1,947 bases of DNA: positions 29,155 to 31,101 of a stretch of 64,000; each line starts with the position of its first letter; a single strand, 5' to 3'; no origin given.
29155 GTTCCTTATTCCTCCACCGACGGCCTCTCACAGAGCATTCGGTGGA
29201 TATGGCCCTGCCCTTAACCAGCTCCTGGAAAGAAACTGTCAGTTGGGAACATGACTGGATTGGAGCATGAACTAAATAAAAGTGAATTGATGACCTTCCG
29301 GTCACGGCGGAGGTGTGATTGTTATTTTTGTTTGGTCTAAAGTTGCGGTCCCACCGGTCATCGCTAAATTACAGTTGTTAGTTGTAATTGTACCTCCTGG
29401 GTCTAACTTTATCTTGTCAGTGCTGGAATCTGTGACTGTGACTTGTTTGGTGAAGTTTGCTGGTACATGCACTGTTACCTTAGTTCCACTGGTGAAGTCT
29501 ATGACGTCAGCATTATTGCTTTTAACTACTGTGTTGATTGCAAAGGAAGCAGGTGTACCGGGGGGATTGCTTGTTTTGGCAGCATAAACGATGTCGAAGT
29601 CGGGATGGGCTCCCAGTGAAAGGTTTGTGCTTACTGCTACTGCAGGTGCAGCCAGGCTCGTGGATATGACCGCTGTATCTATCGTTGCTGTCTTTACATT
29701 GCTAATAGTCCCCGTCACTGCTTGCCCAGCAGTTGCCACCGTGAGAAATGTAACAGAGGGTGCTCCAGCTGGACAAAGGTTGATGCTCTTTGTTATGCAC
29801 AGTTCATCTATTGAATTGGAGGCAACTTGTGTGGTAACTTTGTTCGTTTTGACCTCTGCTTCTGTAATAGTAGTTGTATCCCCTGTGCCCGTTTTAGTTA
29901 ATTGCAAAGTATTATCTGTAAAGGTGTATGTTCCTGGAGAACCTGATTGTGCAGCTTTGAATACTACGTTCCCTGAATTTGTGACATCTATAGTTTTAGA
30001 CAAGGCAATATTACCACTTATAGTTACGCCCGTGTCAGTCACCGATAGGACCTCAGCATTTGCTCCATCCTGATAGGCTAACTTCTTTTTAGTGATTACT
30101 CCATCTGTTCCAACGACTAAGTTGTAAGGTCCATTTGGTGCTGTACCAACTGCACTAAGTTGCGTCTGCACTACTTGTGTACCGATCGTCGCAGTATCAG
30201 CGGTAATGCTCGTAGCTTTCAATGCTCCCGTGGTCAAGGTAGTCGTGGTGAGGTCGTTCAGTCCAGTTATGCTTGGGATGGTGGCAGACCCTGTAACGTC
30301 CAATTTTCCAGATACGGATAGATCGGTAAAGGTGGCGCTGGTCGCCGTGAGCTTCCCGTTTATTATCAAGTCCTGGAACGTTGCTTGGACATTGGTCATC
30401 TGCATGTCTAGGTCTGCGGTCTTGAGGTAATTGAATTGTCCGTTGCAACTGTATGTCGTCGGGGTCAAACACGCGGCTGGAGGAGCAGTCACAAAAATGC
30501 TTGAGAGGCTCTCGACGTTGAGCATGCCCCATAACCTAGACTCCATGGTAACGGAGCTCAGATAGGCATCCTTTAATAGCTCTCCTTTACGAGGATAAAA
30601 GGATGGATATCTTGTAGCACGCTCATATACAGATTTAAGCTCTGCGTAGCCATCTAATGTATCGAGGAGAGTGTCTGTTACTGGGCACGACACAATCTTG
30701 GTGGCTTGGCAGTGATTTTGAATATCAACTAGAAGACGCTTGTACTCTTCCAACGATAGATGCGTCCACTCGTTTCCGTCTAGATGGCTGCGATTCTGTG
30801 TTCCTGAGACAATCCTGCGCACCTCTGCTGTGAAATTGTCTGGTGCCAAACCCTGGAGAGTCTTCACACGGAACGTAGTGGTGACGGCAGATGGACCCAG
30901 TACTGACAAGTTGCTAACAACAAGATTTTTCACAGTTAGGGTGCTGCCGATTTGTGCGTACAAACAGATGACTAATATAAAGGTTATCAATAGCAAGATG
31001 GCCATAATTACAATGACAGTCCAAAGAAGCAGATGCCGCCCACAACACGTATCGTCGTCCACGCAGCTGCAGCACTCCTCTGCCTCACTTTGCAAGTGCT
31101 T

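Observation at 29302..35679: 2125-aa mosaic membrane protein: lipase-like head, Cys cluster plus TM, and a Thr-rich beta-solenoid-like tail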

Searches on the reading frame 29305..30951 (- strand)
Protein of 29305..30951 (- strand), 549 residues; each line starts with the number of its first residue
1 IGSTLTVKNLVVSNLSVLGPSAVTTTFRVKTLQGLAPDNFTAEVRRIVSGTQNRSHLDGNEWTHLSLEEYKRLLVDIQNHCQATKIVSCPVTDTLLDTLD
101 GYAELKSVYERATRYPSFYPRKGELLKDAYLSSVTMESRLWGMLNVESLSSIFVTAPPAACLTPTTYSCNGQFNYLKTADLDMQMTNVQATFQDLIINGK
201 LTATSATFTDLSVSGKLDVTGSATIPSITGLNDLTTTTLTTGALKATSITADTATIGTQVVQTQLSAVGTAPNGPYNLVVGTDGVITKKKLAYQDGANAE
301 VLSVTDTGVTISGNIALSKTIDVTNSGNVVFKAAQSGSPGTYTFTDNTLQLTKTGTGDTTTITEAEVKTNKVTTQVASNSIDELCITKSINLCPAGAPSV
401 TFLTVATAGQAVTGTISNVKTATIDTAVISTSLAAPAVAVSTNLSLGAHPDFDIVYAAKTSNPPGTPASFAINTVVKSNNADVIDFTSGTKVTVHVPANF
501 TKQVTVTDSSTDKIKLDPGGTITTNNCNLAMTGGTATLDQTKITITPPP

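Call 19: search_protein_families(library=pfam, proteins=[window:29305-30951:-], max_evalue=10)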
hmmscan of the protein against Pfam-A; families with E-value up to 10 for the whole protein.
window:29305-30951:- (549 aa): 0 families

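Call 24: predict_structure(alignment_id=A2)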
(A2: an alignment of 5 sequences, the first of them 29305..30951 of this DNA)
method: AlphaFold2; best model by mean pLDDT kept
length: 549 residues; sequences in the alignment: 5
mean_pLDDT: 37.2   pTM: 0.27
mean pLDDT of the five models: 37.2, 35.2, 35.1, 34.5, 34.1
residues with pLDDT >= 90: 0; 70-90: 19; 50-70: 84; < 50: 446
segments of 3 or more residues with pLDDT < 50: 1-26, 32-38, 52-61, 122-124, 151-222, 226-549
pLDDT, mean of each block of 10 residues (from residue 1): 23 24 43 46 59 46 59 72 68 74 64 52 51 55 55 37 25 26 29 43 39 46 47 42 40 33 26 31 33 32 29 29 34 31 31 35 27 22 24 28 32 29 28 30 28 26 30 28 30 29 25 26 26 35 36
secondary structure, 60 per line:
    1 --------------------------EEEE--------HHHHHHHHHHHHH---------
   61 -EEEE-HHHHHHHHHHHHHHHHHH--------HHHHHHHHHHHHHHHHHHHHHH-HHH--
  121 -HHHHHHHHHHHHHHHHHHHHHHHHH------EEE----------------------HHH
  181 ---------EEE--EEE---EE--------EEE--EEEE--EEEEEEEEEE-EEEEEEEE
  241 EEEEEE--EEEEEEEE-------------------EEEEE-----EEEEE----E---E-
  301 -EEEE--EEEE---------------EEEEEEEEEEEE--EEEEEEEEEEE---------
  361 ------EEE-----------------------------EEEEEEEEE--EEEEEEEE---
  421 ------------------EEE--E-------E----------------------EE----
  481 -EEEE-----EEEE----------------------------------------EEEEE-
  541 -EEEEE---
elements in order: E27-30 H39-51 E62-65 H67-84 H93-114 H122-146 E153-155 E190-192 E195-197 E211-213 E216-219 E222-231 E233-246 E249-256 E276-280 E286-290 E302-305 E308-311 E327-338 E341-351 E367-369 E399-407 E410-417 E439-441 E482-485 E491-494 E535-539 E542-546
